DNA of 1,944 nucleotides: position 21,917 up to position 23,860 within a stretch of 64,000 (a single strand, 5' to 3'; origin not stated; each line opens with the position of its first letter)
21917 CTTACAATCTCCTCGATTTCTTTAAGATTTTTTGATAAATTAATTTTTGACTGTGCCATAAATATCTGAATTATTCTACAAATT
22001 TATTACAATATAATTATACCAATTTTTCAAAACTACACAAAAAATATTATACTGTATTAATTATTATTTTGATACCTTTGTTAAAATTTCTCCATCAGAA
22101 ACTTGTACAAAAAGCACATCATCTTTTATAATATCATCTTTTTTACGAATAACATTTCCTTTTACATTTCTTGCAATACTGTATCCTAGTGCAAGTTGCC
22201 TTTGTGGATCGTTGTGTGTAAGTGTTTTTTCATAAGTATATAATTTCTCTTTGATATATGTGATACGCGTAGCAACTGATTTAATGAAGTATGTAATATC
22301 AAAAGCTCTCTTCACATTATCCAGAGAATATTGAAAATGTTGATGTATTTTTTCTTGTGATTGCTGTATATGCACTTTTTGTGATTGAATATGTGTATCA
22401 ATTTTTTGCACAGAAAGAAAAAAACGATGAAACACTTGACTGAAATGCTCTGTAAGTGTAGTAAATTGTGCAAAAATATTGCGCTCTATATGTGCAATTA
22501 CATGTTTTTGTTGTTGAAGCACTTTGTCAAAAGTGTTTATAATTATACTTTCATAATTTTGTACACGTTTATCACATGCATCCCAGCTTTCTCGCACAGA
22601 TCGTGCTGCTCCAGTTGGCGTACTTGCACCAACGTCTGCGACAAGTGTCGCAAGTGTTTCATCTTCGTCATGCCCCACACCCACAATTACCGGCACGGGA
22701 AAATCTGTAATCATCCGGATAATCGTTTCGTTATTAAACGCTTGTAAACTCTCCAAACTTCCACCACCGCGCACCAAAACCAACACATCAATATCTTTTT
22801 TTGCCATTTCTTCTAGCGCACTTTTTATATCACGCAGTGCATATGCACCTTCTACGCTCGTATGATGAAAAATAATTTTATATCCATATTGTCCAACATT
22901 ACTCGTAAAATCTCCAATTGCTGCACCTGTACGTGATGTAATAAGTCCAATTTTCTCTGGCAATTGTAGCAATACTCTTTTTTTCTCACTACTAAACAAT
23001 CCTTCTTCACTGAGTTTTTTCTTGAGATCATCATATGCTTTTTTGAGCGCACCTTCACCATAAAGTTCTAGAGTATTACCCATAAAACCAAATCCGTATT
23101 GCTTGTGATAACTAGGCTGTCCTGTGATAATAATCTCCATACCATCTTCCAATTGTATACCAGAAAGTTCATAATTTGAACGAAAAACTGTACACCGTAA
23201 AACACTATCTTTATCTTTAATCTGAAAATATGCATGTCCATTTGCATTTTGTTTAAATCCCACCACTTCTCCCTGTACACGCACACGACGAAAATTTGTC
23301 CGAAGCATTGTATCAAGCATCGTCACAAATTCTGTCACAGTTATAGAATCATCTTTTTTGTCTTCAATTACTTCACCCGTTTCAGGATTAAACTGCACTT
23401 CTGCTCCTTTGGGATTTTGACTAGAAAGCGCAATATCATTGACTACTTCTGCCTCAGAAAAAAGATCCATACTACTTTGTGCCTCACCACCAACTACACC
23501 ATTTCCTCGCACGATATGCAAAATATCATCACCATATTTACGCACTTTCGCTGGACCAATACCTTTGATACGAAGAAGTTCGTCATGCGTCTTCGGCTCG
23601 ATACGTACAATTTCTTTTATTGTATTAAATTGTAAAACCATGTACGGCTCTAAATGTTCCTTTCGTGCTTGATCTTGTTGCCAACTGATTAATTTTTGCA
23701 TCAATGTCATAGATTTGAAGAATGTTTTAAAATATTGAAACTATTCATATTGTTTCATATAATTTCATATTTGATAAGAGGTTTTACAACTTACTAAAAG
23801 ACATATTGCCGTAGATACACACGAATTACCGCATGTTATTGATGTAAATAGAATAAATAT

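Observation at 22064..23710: XseA with an N-terminal HRDC-like domain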

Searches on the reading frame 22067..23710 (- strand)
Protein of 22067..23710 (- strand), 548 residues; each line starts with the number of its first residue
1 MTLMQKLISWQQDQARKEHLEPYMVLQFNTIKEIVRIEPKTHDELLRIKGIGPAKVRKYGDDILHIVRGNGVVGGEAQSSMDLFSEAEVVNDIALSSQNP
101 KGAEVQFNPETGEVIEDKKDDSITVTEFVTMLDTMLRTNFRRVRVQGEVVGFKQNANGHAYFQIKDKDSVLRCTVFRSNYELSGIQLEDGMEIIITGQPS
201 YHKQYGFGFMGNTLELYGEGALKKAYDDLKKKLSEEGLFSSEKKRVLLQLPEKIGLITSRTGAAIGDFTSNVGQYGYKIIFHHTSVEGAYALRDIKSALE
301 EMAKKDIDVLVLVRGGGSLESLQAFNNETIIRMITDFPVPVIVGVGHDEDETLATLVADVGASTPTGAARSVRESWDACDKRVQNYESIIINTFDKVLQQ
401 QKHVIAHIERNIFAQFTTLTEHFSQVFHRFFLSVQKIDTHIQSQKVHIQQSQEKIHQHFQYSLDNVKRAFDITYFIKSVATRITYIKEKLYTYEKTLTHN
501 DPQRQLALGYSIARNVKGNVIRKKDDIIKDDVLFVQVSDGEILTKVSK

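Call 3: search_protein_families(library=pfam, proteins=[window:22067-23710:-], max_evalue=1)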
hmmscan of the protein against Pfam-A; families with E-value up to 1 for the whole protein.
window:22067-23710:- (548 aa): 9 families
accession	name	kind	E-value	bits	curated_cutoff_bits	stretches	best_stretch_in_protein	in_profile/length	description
PF02601.20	Exonuc_VII_L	-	4e-63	214.2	35.9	1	238-543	1-313/315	Exonuclease VII, large subunit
PF13742.12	tRNA_anti_2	-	1e-20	74.2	27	1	123-207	1-87/95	OB-fold nucleic acid binding domain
PF00570.28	HRDC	-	7.2e-17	61.5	23.8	1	3-67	4-68/68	HRDC domain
PF01336.31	tRNA_anti-codon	-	9.8e-08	32.3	27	1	143-202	1-60/75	OB-fold nucleic acid binding domain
PF00633.29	HHH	-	0.0052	17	24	1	35-57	3-25/30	Helix-hairpin-helix motif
PF05559.16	DUF763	-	0.027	14.1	35.5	0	14-57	240-283/319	Protein of unknown function (DUF763)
PF00365.25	PFK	-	0.067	13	30.9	1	293-334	78-119/277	Phosphofructokinase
PF03036.21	Perilipin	-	0.11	12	33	1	398-461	290-353/403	Perilipin family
PF10259.14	Rogdi_lz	-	0.12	12.1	29.4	1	476-532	6-63/295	Rogdi leucine zipper containing protein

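Call 4: search_protein_families(library=ncbifam, proteins=[window:22067-23710:-], max_evalue=1)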
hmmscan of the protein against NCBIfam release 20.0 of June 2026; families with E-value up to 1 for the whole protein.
window:22067-23710:- (548 aa): 8 families
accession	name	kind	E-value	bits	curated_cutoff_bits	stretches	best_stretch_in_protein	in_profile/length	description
TIGR00237.1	xseA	equivalog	1.1e-93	314.5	180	1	124-546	1-388/389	exodeoxyribonuclease VII large subunit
TIGR01389.1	recQ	equivalog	8.5e-12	44.3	640.2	1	2-68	523-589/591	DNA helicase RecQ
NF008279.0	PRK11057.1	equivalog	1.8e-05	23.4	1015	1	3-68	535-600/608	ATP-dependent DNA helicase RecQ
TIGR01388.1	rnd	equivalog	0.00093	18.5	298.95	1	3-68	212-276/363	ribonuclease D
NF002872.1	PRK03202.1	subfamily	0.023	13.7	253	1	295-334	81-120/323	ATP-dependent 6-phosphofructokinase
NF049951.1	HglthnlMButDhIsoH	equivalog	0.045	13.2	350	1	239-280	108-147/226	1-hydroxy-2-glutathionyl-2-methyl-3-butene dehydrogenase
TIGR02482.1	PFKA_ATP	equivalog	0.059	12.4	371.35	1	296-335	81-120/301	6-phosphofructokinase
NF008089.0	PRK10829.1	equivalog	0.062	12.3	516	1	3-70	216-282/375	ribonuclease D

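Call 6: find_homologous_proteins(query=window:22067-23710:-)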
Query window:22067-23710:- (548 aa): 3586 proteins with E <= 0.001 among 8000 candidates; the best 120 are listed.
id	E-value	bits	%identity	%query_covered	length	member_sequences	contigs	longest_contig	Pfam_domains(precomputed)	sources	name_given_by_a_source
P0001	0.0e+0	1216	100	100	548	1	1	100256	PF02601.21,PF00570.29,PF13742.13,PF01336.32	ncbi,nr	ncbi:MAG: exodeoxyribonuclease VII large subunit [Candidatus Moraniibacteriota bacterium]|nr:MAG: ex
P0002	2.5e-268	909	73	100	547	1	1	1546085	PF02601.21,PF00570.29,PF13742.13,PF01336.32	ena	-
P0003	7.3e-233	792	66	100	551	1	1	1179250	PF02601.21,PF00570.29,PF13742.13,PF01336.32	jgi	jgi:exodeoxyribonuclease VII large subunit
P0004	9.3e-228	775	65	100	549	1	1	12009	PF02601.21,PF00570.29,PF13742.13,PF01336.32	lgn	-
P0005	7.0e-220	749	61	100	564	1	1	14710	PF02601.21,PF00570.29,PF13742.13,PF01336.32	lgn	-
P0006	6.3e-210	716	60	100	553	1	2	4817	PF02601.21,PF00570.29,PF13742.13,PF01336.32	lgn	-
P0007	2.9e-209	714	59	100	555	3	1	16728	PF02601.21,PF00570.29,PF13742.13,PF01336.32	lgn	-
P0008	6.3e-209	713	59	100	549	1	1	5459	PF02601.21,PF00570.29,PF13742.13,PF01336.32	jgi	jgi:exodeoxyribonuclease VII large subunit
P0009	1.0e-208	712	61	100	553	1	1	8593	PF02601.21,PF00570.29,PF13742.13,PF01336.32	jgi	-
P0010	1.2e-206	706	59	100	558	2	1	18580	PF02601.21,PF00570.29,PF13742.13,PF01336.32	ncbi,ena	-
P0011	4.2e-204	697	60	100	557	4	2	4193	PF02601.21,PF00570.29,PF13742.13,PF01336.32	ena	-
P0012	9.9e-203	693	62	95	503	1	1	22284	PF02601.21,PF00570.29,PF13742.13,PF01336.32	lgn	-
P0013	1.3e-199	682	58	99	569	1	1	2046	PF02601.21,PF00570.29,PF13742.13,PF01336.32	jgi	-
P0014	3.3e-199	681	57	99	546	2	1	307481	PF02601.21,PF00570.29,PF13742.13,PF01336.32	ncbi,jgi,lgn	ncbi:MAG: exodeoxyribonuclease VII large subunit [Parcubacteria group bacterium]|jgi:exodeoxyribonuc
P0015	5.4e-198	677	59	100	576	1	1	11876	PF02601.21,PF00570.29,PF13742.13,PF01336.32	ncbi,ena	-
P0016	7.2e-197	673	56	100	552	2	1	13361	PF02601.21,PF00570.29,PF13742.13,PF01336.32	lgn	-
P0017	1.6e-195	669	60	95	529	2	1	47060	PF02601.21,PF00570.29,PF13742.13,PF01336.32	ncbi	-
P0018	2.0e-195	668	57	100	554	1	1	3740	PF02601.21,PF00570.29,PF13742.13,PF01336.32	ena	-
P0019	2.1e-195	668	57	100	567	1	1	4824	PF02601.21,PF00570.29,PF13742.13,PF01336.32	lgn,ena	-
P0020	2.6e-195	668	57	99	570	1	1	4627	PF02601.21,PF00570.29,PF13742.13,PF01336.32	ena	-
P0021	1.4e-192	659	56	98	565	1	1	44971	PF02601.21,PF00570.29,PF13742.13,PF01336.32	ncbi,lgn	-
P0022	1.5e-191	656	55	100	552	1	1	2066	PF02601.21,PF00570.29,PF13742.13,PF01336.32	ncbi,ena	-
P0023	2.6e-191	655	55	100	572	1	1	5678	PF02601.21,PF00570.29,PF13742.13,PF01336.32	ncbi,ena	-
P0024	8.3e-179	614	55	96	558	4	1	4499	PF02601.21,PF00570.29,PF13742.13,PF01336.32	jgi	jgi:exodeoxyribonuclease VII large subunit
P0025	9.0e-179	614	55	99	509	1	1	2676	PF02601.21,PF00570.29,PF13742.13,PF01336.32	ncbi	-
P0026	3.5e-176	605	54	99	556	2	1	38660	PF02601.21,PF00570.29,PF13742.13,PF01336.32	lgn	-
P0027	4.3e-172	592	53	99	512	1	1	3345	PF02601.21,PF00570.29,PF13742.13,PF01336.32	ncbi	-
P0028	1.4e-169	583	51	100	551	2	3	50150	PF02601.21,PF00570.29,PF13742.13,PF01336.32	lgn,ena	-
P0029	2.3e-167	576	51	100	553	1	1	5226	PF02601.21,PF00570.29,PF13742.13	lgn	-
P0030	4.7e-167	575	52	99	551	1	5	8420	PF02601.21,PF00570.29,PF13742.13,PF01336.32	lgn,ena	-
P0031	1.3e-165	570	47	99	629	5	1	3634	PF02601.21,PF00570.29,PF13742.13,PF01336.32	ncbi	-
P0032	5.2e-163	562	50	100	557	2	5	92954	PF02601.21,PF00570.29,PF13742.13,PF01336.32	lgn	-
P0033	3.2e-162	559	46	99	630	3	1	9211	PF02601.21,PF00570.29,PF13742.13,PF01336.32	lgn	-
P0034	1.8e-151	523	67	65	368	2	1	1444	PF02601.21,PF00570.29,PF13742.13,PF01336.32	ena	-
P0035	4.5e-151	522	44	100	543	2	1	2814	PF02601.21,PF00570.29,PF13742.13,PF01336.32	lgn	-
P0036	5.8e-147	509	43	100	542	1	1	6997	PF02601.21,PF00570.29,PF13742.13,PF01336.32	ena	-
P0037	5.9e-147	509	45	100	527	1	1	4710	PF02601.21,PF00570.29,PF13742.13,PF01336.32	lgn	-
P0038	2.2e-144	500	42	100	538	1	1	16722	PF02601.21,PF00570.29,PF13742.13,PF01336.32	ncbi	-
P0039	6.2e-144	499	44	100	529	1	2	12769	PF02601.21,PF00570.29,PF13742.13,PF01336.32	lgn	-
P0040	9.2e-139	482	45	99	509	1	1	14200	PF02601.21,PF00570.29,PF13742.13,PF01336.32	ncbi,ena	-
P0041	4.7e-138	479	42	95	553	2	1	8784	PF02601.21,PF00570.29,PF13742.13,PF01336.32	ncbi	-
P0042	2.8e-135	470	43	100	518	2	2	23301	PF02601.21,PF00570.29,PF13742.13,PF01336.32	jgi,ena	-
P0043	4.1e-135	470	44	99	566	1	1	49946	PF02601.21,PF00570.29,PF13742.13,PF01336.32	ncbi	-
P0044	2.9e-133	463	42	97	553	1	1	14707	PF02601.21,PF00570.29,PF13742.13,PF01336.32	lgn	-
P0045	4.7e-133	463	41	100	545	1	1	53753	PF02601.21,PF00570.29,PF13742.13,PF01336.32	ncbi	-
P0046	4.3e-132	460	42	99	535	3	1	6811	PF02601.21,PF00570.29,PF13742.13,PF01336.32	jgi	-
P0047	1.2e-130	455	42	100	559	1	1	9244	PF02601.21,PF00570.29,PF13742.13,PF01336.32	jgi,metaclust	metaclust:\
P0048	5.7e-130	453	42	100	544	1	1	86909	PF02601.21,PF00570.29,PF13742.13,PF01336.32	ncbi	-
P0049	7.5e-130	452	44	100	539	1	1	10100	PF02601.21,PF00570.29,PF13742.13,PF01336.32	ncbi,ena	-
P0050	2.1e-129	451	44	99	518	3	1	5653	PF02601.21,PF00570.29,PF13742.13,PF01336.32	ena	-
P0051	3.8e-129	450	40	99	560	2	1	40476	PF02601.21,PF00570.29,PF13742.13,PF01336.32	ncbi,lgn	-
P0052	5.3e-129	449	43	100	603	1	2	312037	PF02601.21,PF00570.29,PF13742.13,PF01336.32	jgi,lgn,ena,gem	-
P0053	8.7e-126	439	43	100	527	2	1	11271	PF02601.21,PF00570.29,PF13742.13,PF01336.32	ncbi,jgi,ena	-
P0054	3.7e-125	437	43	100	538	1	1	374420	PF02601.21,PF00570.29,PF13742.13,PF01336.32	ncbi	-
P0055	3.3e-124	434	42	100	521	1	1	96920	PF02601.21,PF00570.29,PF13742.13,PF01336.32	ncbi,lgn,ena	-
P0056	1.3e-123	432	44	100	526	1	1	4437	PF02601.21,PF00570.29,PF13742.13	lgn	-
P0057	6.3e-123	429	40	100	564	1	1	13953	PF02601.21,PF00570.29,PF13742.13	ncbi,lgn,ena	-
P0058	1.1e-122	428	43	99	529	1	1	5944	PF02601.21,PF00570.29,PF13742.13,PF01336.32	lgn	-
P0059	5.0e-122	426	43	99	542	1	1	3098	PF02601.21,PF00570.29,PF13742.13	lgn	-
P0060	1.4e-120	422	42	100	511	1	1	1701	PF02601.21,PF00570.29,PF13742.13,PF01336.32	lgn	-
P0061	1.4e-120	422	65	51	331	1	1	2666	PF02601.21,PF00570.29,PF13742.13,PF01336.32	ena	-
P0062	2.7e-119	417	41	100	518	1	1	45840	PF02601.21,PF00570.29,PF13742.13,PF01336.32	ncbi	-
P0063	6.2e-119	416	41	99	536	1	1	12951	PF02601.21,PF00570.29,PF13742.13,PF01336.32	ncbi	-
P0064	3.7e-118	414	40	100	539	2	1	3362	PF02601.21,PF00570.29,PF13742.13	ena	-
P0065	7.5e-116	406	41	100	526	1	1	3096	PF02601.21,PF00570.29,PF13742.13,PF01336.32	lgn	-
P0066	1.5e-115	405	41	100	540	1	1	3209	PF02601.21,PF00570.29,PF13742.13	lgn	-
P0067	6.8e-115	403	43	100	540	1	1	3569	PF02601.21,PF00570.29,PF13742.13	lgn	-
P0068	1.3e-113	399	40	98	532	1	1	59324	PF02601.21,PF00570.29,PF13742.13,PF01336.32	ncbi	-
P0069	2.2e-112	395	42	100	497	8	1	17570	PF02601.21,PF00570.29,PF13742.13,PF01336.32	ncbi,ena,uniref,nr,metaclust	ncbi:exodeoxyribonuclease VII large subunit [Candidatus Kaiserbacteria bacterium RIFCSPHIGHO2_01_FUL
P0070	9.2e-110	386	42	99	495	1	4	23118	PF02601.21,PF00570.29,PF13742.13,PF01336.32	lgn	-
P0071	9.4e-108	379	41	99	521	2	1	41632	PF02601.21,PF00570.29,PF13742.13,PF01336.32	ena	-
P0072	1.6e-106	375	40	99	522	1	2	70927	PF02601.21,PF00570.29,PF13742.13,PF01336.32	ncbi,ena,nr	ncbi:MAG: exodeoxyribonuclease VII large subunit [Candidatus Pacebacteria bacterium]|nr:exodeoxyribo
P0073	3.1e-104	368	39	99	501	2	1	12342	PF02601.21,PF00570.29,PF13742.13,PF01336.32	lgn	-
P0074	3.5e-104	367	38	99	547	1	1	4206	PF02601.21,PF00570.29,PF13742.13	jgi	jgi:exodeoxyribonuclease VII large subunit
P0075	4.2e-103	364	38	100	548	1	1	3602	PF02601.21,PF00570.29,PF13742.13,PF01336.32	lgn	-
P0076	5.9e-103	363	38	99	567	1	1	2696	PF02601.21,PF00570.29,PF13742.13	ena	-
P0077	6.3e-103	363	38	100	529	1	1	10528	PF02601.21,PF00570.29,PF13742.13,PF01336.32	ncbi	-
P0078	7.6e-103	363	39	100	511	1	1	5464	PF02601.21,PF00570.29,PF13742.13,PF01336.32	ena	-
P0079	5.1e-102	360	37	99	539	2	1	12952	PF02601.21,PF00570.29,PF13742.13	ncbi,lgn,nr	ncbi:MAG: exodeoxyribonuclease VII large subunit [Patescibacteria group bacterium]|nr:exodeoxyribonu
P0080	5.6e-102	360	39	99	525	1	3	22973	PF02601.21,PF00570.29,PF13742.13,PF01336.32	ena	-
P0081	1.5e-101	359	36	100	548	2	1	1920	PF02601.21,PF00570.29,PF13742.13,PF01336.32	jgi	jgi:exodeoxyribonuclease VII large subunit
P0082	1.7e-101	359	37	100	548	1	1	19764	PF02601.21,PF00570.29,PF13742.13,PF01336.32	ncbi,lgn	ncbi:MAG: exodeoxyribonuclease VII large subunit [Candidatus Moraniibacteriota bacterium]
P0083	1.7e-101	359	37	100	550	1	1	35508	PF02601.21,PF00570.29,PF13742.13,PF01336.32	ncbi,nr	ncbi:MAG: exodeoxyribonuclease VII large subunit [Candidatus Moranbacteria bacterium]|nr:exodeoxyrib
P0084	2.2e-101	358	36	100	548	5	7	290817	PF02601.21,PF00570.29,PF13742.13,PF01336.32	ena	-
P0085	2.7e-101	358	39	99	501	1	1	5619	PF02601.21,PF00570.29,PF13742.13,PF01336.32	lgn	-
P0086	7.4e-101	357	38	99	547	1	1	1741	PF02601.21,PF00570.29,PF13742.13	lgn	-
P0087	1.4e-100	356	38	100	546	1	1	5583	PF02601.21,PF00570.29,PF13742.13,PF01336.32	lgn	-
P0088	2.1e-100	355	37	100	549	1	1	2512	PF02601.21,PF00570.29,PF13742.13,PF01336.32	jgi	jgi:exodeoxyribonuclease VII large subunit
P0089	5.5e-100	354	37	99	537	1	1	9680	PF02601.21,PF00570.29,PF13742.13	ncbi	-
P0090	7.0e-100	353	36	99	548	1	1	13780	PF02601.21,PF00570.29,PF13742.13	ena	-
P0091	3.9e-99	351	39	99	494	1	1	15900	PF02601.21,PF00570.29,PF13742.13,PF01336.32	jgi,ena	-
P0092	4.0e-99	351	37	99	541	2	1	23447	PF02601.21,PF00570.29,PF13742.13,PF01336.32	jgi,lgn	jgi:exodeoxyribonuclease VII large subunit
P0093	5.9e-99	350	53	59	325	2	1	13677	PF02601.21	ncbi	-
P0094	6.8e-99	350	39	99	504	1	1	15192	PF02601.21,PF00570.29,PF13742.13,PF01336.32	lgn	-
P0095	8.5e-99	350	38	100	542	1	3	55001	PF02601.21,PF00570.29,PF13742.13,PF01336.32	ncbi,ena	-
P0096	8.9e-99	350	38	99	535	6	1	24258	PF02601.21,PF00570.29,PF13742.13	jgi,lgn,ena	-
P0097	9.9e-99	349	38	97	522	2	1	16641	PF02601.21,PF00570.29,PF13742.13,PF01336.32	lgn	-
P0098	1.0e-98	349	39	100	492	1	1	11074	PF02601.21,PF00570.29,PF13742.13,PF01336.32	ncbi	-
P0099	1.1e-98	349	37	100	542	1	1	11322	PF02601.21,PF00570.29,PF13742.13,PF01336.32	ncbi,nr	ncbi:MAG: exodeoxyribonuclease VII large subunit [Candidatus Pacebacteria bacterium]|nr:exodeoxyribo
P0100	1.2e-98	349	36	99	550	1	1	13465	PF02601.21,PF00570.29,PF13742.13,PF01336.32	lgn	-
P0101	1.4e-98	349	37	99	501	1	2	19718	PF02601.21,PF00570.29,PF13742.13,PF01336.32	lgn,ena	-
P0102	2.5e-98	348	38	100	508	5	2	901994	PF02601.21,PF00570.29,PF13742.13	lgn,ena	-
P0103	3.3e-98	348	36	99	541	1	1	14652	PF02601.21,PF00570.29,PF13742.13,PF01336.32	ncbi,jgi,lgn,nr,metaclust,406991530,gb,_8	ncbi:MAG: Exodeoxyribonuclease 7 large subunit [uncultured bacterium]|nr:MAG: Exodeoxyribonuclease 7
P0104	4.2e-98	347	38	99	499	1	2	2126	PF02601.21,PF00570.29,PF13742.13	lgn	-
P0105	6.3e-98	347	38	99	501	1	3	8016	PF02601.21,PF00570.29,PF13742.13,PF01336.32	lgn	-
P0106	7.0e-98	347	38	99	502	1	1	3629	PF02601.21,PF00570.29,PF13742.13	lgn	-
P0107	1.4e-97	346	37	100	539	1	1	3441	PF02601.21,PF00570.29,PF13742.13,PF01336.32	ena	-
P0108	1.6e-97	345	36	99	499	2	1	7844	PF02601.21,PF00570.29,PF13742.13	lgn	-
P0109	1.7e-97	345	36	100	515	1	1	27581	PF02601.21,PF00570.29,PF13742.13,PF01336.32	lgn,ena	-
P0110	1.7e-97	345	38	99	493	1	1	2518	PF02601.21,PF00570.29,PF13742.13,PF01336.32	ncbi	-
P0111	1.7e-97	345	37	99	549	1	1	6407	PF02601.21,PF00570.29,PF13742.13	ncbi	-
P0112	2.3e-97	345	37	99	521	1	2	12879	PF02601.21,PF00570.29,PF13742.13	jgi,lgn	-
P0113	2.4e-97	345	37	99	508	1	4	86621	PF02601.21,PF00570.29,PF13742.13,PF01336.32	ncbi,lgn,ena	-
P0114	3.3e-97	344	37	100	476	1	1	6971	PF02601.21,PF00570.29,PF13742.13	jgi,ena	-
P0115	4.1e-97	344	37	100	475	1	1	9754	PF02601.21,PF00570.29,PF13742.13,PF01336.32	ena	-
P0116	4.7e-97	344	37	100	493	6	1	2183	PF02601.21,PF00570.29,PF13742.13,PF01336.32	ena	-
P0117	6.0e-97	344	36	99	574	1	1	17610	PF02601.21,PF00570.29,PF13742.13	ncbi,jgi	-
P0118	6.2e-97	344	37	96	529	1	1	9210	PF02601.21,PF00570.29,PF13742.13,PF01336.32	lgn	-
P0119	7.6e-97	343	38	99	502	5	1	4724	PF02601.21,PF00570.29,PF13742.13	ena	-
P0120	1.1e-96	343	38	98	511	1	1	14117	PF02601.21,PF00570.29,PF13742.13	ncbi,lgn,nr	ncbi:exodeoxyribonuclease VII large subunit [Patescibacteria group bacterium]|nr:exodeoxyribonucleas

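Call 18: search_solved_structures(query=window:22067-23710:-, max_evalue=0.001)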
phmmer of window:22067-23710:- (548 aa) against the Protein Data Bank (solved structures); distinct sequences matched with E-value up to 0.001: 2.
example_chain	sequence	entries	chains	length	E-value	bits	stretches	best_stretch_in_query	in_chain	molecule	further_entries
8txr_A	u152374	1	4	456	1.1e-43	152.9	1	128-546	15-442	Exodeoxyribonuclease 7 large subunit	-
2ma1_A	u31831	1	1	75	3.6e-08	35.8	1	3-70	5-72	DNA helicase RecQ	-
